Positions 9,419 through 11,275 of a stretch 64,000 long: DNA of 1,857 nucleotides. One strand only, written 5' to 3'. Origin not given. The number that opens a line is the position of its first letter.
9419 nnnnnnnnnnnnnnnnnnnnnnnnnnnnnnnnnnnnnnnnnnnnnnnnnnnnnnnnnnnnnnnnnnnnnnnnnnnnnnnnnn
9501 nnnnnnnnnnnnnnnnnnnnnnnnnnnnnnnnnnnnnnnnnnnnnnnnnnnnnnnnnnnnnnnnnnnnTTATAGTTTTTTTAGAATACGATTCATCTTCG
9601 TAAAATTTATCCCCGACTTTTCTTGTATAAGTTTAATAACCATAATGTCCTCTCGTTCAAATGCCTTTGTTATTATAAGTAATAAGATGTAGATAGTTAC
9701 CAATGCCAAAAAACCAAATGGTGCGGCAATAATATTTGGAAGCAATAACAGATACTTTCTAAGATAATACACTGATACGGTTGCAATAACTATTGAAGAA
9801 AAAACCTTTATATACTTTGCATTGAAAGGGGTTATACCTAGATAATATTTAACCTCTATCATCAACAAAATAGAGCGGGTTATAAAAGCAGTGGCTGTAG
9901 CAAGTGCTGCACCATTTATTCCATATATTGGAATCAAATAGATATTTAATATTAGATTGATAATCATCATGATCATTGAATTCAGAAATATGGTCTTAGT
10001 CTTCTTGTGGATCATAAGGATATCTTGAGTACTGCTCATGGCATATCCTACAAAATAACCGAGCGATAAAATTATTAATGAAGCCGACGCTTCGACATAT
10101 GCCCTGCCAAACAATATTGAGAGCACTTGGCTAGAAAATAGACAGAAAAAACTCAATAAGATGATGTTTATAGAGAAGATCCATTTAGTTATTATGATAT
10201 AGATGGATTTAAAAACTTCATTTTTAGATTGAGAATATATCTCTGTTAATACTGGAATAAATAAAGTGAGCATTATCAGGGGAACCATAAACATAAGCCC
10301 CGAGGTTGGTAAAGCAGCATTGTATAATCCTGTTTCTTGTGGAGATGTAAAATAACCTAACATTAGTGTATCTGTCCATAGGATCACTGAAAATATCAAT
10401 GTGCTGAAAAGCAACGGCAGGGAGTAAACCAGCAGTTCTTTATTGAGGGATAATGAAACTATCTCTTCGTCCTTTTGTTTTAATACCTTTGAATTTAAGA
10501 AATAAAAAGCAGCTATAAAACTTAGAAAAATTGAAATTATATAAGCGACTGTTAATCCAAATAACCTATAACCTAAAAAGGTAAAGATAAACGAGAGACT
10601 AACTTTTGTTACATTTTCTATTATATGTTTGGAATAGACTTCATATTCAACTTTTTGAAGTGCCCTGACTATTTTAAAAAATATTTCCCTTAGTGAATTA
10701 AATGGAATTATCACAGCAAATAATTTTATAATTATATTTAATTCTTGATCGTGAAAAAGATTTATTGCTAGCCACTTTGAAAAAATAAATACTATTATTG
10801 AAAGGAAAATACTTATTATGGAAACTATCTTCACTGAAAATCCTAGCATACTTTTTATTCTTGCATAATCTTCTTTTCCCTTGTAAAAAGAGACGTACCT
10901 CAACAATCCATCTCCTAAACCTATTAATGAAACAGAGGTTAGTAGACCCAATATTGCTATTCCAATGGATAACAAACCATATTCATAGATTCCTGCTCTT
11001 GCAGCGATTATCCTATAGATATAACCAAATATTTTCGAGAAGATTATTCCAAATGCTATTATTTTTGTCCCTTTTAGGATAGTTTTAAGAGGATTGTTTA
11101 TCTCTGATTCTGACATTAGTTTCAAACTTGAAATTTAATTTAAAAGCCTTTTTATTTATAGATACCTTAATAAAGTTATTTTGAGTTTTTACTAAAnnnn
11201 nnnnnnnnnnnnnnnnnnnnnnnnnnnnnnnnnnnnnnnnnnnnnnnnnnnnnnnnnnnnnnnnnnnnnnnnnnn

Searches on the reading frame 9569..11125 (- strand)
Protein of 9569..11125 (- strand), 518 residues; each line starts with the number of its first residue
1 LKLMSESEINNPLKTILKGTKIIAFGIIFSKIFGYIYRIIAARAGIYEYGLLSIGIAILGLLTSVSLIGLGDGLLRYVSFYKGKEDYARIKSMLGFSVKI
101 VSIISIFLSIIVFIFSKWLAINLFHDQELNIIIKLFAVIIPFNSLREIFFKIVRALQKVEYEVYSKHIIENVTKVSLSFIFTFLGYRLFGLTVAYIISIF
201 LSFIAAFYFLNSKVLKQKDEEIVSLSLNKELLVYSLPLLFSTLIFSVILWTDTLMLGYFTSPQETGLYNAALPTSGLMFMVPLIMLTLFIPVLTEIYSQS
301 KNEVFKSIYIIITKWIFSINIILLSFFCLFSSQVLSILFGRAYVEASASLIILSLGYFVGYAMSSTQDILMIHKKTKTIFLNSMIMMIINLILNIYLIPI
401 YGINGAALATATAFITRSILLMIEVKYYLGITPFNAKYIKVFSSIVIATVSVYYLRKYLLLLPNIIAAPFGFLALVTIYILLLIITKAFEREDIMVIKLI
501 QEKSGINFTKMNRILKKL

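Call 3: search_protein_families(library=pfam, proteins=[window:9569-11125:-], max_evalue=0.01)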
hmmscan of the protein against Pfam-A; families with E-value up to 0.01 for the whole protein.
window:9569-11125:- (518 aa): 3 families
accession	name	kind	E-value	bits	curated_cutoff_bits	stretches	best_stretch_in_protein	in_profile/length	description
PF01943.22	Polysacc_synt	-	7.6e-26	91.6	28.2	1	16-296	1-273/274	Polysaccharide biosynthesis protein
PF01554.23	MatE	-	8.2e-08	32.5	24.9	2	24-165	3-147/161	MatE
PF03023.19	MurJ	-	0.0026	16.9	27.4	0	14-249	197-437/451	Lipid II flippase MurJ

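Call 4: search_protein_families(library=ncbifam, proteins=[window:9569-11125:-], max_evalue=0.01)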
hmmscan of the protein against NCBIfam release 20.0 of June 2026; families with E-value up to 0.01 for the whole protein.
window:9569-11125:- (518 aa): 6 families
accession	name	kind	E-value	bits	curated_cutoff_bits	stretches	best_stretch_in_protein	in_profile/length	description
TIGR02900.1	spore_V_B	equivalog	3.4e-18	65.7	372.3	1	17-481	2-487/488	stage V sporulation protein B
NF041871.1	Wzx_EPS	equivalog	4.1e-10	39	800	1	160-501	134-475/492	exopolysaccharide biosynthesis flippase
TIGR00797.1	matE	subfamily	2.6e-08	33.2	147.4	1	23-280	2-264/396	MATE family efflux transporter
TIGR01695.1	murJ_mviN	equivalog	3.5e-07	29.3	235.55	1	246-486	237-492/506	murein biosynthesis integral membrane protein MurJ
NF052396.1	MATE_WgkD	equivalog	4.7e-06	25.8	510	1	300-434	73-215/428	tryglysin-associated MATE efflux transporter WgkD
NF050818.1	PolSacchBiosHfsF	equivalog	6.4e-06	25.5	700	1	48-415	35-393/468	polysaccharide biosynthesis protein HfsF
